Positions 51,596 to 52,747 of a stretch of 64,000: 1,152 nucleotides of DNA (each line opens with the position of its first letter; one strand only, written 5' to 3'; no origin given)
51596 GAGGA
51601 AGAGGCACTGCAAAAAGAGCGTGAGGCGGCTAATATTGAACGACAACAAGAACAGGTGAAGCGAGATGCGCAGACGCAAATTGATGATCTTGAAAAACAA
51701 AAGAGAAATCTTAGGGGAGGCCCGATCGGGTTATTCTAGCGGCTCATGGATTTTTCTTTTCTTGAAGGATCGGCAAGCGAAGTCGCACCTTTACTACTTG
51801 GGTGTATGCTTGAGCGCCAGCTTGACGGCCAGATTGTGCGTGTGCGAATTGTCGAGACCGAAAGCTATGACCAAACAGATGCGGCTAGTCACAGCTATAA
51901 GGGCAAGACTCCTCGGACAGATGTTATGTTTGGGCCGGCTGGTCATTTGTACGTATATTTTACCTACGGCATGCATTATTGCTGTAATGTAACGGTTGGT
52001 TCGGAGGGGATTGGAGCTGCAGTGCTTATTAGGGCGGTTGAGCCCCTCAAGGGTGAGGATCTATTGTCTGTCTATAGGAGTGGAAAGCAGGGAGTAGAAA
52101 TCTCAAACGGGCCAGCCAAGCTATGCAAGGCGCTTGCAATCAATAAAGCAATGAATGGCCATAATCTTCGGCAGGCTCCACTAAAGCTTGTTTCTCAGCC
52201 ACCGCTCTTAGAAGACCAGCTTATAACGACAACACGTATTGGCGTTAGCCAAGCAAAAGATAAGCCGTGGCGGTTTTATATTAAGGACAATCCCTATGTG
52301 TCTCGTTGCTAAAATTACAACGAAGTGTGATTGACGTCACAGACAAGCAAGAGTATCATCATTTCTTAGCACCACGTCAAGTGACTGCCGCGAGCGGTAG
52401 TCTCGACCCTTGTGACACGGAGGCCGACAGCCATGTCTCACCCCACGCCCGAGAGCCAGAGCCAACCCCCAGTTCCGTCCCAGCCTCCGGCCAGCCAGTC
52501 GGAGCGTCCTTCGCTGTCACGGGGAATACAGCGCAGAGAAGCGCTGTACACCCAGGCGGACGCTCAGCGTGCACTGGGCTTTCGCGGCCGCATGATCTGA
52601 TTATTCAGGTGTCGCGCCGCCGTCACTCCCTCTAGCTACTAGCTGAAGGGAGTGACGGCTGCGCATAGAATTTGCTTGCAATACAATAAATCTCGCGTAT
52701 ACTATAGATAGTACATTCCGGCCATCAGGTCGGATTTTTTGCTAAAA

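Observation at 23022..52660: Recurring pattern: four compositionally foreign GC-rich single-gene cassettes with native-looking promoters, wedged between housekeeping operons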

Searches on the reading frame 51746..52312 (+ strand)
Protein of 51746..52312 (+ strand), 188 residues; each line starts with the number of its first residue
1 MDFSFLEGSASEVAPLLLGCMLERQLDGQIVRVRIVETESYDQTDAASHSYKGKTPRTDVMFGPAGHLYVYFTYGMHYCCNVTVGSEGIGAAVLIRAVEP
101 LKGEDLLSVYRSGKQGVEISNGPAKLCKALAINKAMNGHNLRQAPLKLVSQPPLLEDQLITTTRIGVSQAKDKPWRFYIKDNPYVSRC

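Call 13: search_protein_families(library=pfam, max_evalue=1, proteins=[window:51746-52312:+])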
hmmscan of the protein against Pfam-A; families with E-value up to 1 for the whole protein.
window:51746-52312:+ (188 aa): 1 family
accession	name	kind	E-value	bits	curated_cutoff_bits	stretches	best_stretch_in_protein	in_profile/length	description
PF02245.21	Pur_DNA_glyco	-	9.7e-65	217.7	27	1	5-183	2-181/181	Methylpurine-DNA glycosylase (MPG)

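Call 79: search_protein_families(library=padloc, max_evalue=0.1, proteins=[P0001, P0003, P0006])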
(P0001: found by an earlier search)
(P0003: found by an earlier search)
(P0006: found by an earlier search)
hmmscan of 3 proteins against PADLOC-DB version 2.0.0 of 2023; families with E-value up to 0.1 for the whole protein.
P0001 (118 aa): 0 families

P0003 (161 aa): 0 families

P0006 (171 aa): 0 families

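Call 80: search_protein_families(library=phrogs, max_evalue=0.1, proteins=[P0001, P0003, P0006])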
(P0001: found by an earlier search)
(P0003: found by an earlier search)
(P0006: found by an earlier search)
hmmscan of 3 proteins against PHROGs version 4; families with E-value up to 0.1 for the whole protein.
P0001 (118 aa): 0 families

P0003 (161 aa): 0 families

P0006 (171 aa): 0 families

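Call 116: search_protein_families(library=pfam, max_evalue=0.001, proteins=[L017:4188-5603:-, L018:46-474:-, L018:1377-1673:+, L018:1701-2255:+, L018:2314-2931:+, L019:21-557:+, L019:1682-2098:+, L019:2139-2807:+, L019:2845-3378:+])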
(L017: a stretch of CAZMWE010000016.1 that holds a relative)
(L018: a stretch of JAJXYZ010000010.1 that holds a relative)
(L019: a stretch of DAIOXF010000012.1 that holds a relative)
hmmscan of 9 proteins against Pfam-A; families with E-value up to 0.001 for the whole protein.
L017:4188-5603:- (471 aa): 7 families
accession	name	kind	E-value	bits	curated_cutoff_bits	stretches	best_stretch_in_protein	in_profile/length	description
PF02518.31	HATPase_c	-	9.4e-31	107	26.4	1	311-419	2-109/111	Histidine kinase-, DNA gyrase B-, and HSP90-like ATPase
PF00512.31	HisKA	-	1.8e-14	53.9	26.9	1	177-245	1-66/66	His Kinase A (phospho-acceptor) domain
PF00989.32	PAS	-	2.1e-11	44.2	22.6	1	57-168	6-113/113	PAS fold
PF13426.13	PAS_9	-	5.8e-11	43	27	1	62-170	1-103/103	PAS domain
PF08448.16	PAS_4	-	7.9e-07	29.7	23.1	1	58-172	1-109/110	PAS fold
PF13188.13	PAS_8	-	7.4e-06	26.1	21.8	1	57-108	6-54/65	PAS domain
PF13589.12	HATPase_c_3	-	0.00021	21.8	25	1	316-391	4-81/137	Histidine kinase-, DNA gyrase B-, and HSP90-like ATPase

L018:46-474:- (142 aa): 2 families
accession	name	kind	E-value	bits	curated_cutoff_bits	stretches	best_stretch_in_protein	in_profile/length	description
PF00011.27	HSP20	-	1.8e-21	76.6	20.8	1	40-136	3-101/102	Hsp20/alpha crystallin family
PF17886.7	ArsA_HSP20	-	3.1e-07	30.3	22.5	1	44-122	2-62/63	HSP20-like domain found in ArsA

L018:1377-1673:+ (98 aa): 1 family
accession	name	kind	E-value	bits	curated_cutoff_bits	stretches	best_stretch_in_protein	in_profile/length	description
PF02325.22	YGGT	-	3e-07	31.2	27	1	11-87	5-68/70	YGGT family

L018:1701-2255:+ (184 aa): 1 family
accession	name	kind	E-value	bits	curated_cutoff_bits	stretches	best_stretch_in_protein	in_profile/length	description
PF01872.23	RibD_C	-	4.6e-23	82.5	24.1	1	3-172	2-193/197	RibD C-terminal domain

L018:2314-2931:+ (205 aa): 1 family
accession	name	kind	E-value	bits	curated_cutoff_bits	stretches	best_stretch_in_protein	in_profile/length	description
PF02698.23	DUF218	-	1.5e-21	77.1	27.6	1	7-162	2-131/133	DUF218 domain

L019:21-557:+ (178 aa): 2 families
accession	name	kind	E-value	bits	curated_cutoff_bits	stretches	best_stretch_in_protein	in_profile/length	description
PF01145.31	Band_7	-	6.3e-27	95.2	23.6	1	2-121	53-176/176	SPFH domain / Band 7 family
PF13421.11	Band_7_1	-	7.4e-07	29.4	24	1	49-105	152-208/211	SPFH domain-Band 7 family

L019:1682-2098:+ (138 aa): 1 family
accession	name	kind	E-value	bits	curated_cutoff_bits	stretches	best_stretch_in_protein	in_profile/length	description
PF01230.28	HIT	-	4.8e-10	40.4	21.5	1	15-104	7-96/98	HIT domain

L019:2139-2807:+ (222 aa): 2 families
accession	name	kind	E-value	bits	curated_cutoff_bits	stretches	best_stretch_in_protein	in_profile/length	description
PF13419.12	HAD_2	-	5.9e-12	46.5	23.8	1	12-183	2-166/178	Haloacid dehalogenase-like hydrolase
PF00702.32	Hydrolase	-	5.6e-11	43.6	26.4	1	8-182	1-184/191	haloacid dehalogenase-like hydrolase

L019:2845-3378:+ (177 aa): 1 family
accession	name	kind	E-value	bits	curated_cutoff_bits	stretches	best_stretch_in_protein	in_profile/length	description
PF01931.24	NTPase_I-T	-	7e-41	140.2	25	1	6-170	1-162/162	Protein of unknown function DUF84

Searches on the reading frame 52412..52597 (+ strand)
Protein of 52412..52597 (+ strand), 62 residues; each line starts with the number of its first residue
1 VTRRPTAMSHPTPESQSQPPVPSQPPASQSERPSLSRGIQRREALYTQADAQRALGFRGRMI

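Call 13: search_protein_families(library=pfam, max_evalue=1, proteins=[window:52412-52597:+])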
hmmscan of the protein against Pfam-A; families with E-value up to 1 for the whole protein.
seq(62 aa): 0 families

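Call 14: search_protein_families(library=ncbifam, max_evalue=1, proteins=[window:52412-52597:+])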
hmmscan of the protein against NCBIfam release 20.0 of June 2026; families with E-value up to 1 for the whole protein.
seq(62 aa): 0 families

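Call 59: search_dna_similar(query=window:52433-52597:+, collection=phages, mode=protein, max_evalue=1, max_rows=10)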
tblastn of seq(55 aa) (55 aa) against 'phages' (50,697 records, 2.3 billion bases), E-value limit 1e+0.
No match.

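Call 79: search_protein_families(library=padloc, max_evalue=0.1, proteins=[P0001, P0003, P0006, window:52433-52597:+])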
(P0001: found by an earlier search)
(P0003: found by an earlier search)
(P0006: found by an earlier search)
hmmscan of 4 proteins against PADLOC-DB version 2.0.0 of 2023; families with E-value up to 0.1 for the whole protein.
P0001 (118 aa): 0 families

P0003 (161 aa): 0 families

P0006 (171 aa): 0 families

seq(55 aa): 0 families

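Call 80: search_protein_families(library=phrogs, max_evalue=0.1, proteins=[P0001, P0003, P0006, window:52433-52597:+])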
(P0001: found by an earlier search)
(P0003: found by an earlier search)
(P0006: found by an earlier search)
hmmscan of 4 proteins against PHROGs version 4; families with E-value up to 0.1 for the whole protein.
P0001 (118 aa): 0 families

P0003 (161 aa): 0 families

P0006 (171 aa): 0 families

seq(55 aa): 0 families

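Call 85: find_related_loci(query=window:52433-52597:+, collection=viral_contigs, flank=6000)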
Query seq(55 aa) (55 aa) in viral_contigs; peptide patterns used: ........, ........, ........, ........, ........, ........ (x = any residue, [..] = any of these).
35 stretches matched a pattern, but none encodes a relative of the query by tblastn (E <= 1e-3).

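Call 116: search_protein_families(library=pfam, max_evalue=0.001, proteins=[L017:4188-5603:-, L018:46-474:-, L018:1377-1673:+, L018:1701-2255:+, L018:2314-2931:+, L019:21-557:+, L019:1682-2098:+, L019:2139-2807:+, L019:2845-3378:+])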
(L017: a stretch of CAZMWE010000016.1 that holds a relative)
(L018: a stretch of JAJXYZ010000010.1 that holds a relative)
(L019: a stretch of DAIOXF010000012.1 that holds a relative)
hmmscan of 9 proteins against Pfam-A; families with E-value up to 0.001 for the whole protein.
L017:4188-5603:- (471 aa): 7 families
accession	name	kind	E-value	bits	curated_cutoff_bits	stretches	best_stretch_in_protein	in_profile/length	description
PF02518.31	HATPase_c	-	9.4e-31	107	26.4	1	311-419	2-109/111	Histidine kinase-, DNA gyrase B-, and HSP90-like ATPase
PF00512.31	HisKA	-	1.8e-14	53.9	26.9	1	177-245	1-66/66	His Kinase A (phospho-acceptor) domain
PF00989.32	PAS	-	2.1e-11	44.2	22.6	1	57-168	6-113/113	PAS fold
PF13426.13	PAS_9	-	5.8e-11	43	27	1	62-170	1-103/103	PAS domain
PF08448.16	PAS_4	-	7.9e-07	29.7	23.1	1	58-172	1-109/110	PAS fold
PF13188.13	PAS_8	-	7.4e-06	26.1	21.8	1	57-108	6-54/65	PAS domain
PF13589.12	HATPase_c_3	-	0.00021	21.8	25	1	316-391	4-81/137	Histidine kinase-, DNA gyrase B-, and HSP90-like ATPase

L018:46-474:- (142 aa): 2 families
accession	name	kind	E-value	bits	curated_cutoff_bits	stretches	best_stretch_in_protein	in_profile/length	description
PF00011.27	HSP20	-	1.8e-21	76.6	20.8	1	40-136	3-101/102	Hsp20/alpha crystallin family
PF17886.7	ArsA_HSP20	-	3.1e-07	30.3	22.5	1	44-122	2-62/63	HSP20-like domain found in ArsA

L018:1377-1673:+ (98 aa): 1 family
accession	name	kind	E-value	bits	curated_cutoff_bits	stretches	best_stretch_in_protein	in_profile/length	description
PF02325.22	YGGT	-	3e-07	31.2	27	1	11-87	5-68/70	YGGT family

L018:1701-2255:+ (184 aa): 1 family
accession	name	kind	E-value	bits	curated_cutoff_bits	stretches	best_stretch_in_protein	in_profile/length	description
PF01872.23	RibD_C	-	4.6e-23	82.5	24.1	1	3-172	2-193/197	RibD C-terminal domain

L018:2314-2931:+ (205 aa): 1 family
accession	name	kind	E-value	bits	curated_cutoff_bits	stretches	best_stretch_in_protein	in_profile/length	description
PF02698.23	DUF218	-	1.5e-21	77.1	27.6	1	7-162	2-131/133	DUF218 domain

L019:21-557:+ (178 aa): 2 families
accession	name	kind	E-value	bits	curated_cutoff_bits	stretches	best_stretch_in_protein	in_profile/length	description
PF01145.31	Band_7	-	6.3e-27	95.2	23.6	1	2-121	53-176/176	SPFH domain / Band 7 family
PF13421.11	Band_7_1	-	7.4e-07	29.4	24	1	49-105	152-208/211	SPFH domain-Band 7 family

L019:1682-2098:+ (138 aa): 1 family
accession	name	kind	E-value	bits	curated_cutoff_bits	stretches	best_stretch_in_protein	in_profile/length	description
PF01230.28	HIT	-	4.8e-10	40.4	21.5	1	15-104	7-96/98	HIT domain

L019:2139-2807:+ (222 aa): 2 families
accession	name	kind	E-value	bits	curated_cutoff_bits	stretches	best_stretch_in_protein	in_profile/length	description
PF13419.12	HAD_2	-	5.9e-12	46.5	23.8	1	12-183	2-166/178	Haloacid dehalogenase-like hydrolase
PF00702.32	Hydrolase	-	5.6e-11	43.6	26.4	1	8-182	1-184/191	haloacid dehalogenase-like hydrolase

L019:2845-3378:+ (177 aa): 1 family
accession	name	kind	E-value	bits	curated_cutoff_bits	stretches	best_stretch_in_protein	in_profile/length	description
PF01931.24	NTPase_I-T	-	7e-41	140.2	25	1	6-170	1-162/162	Protein of unknown function DUF84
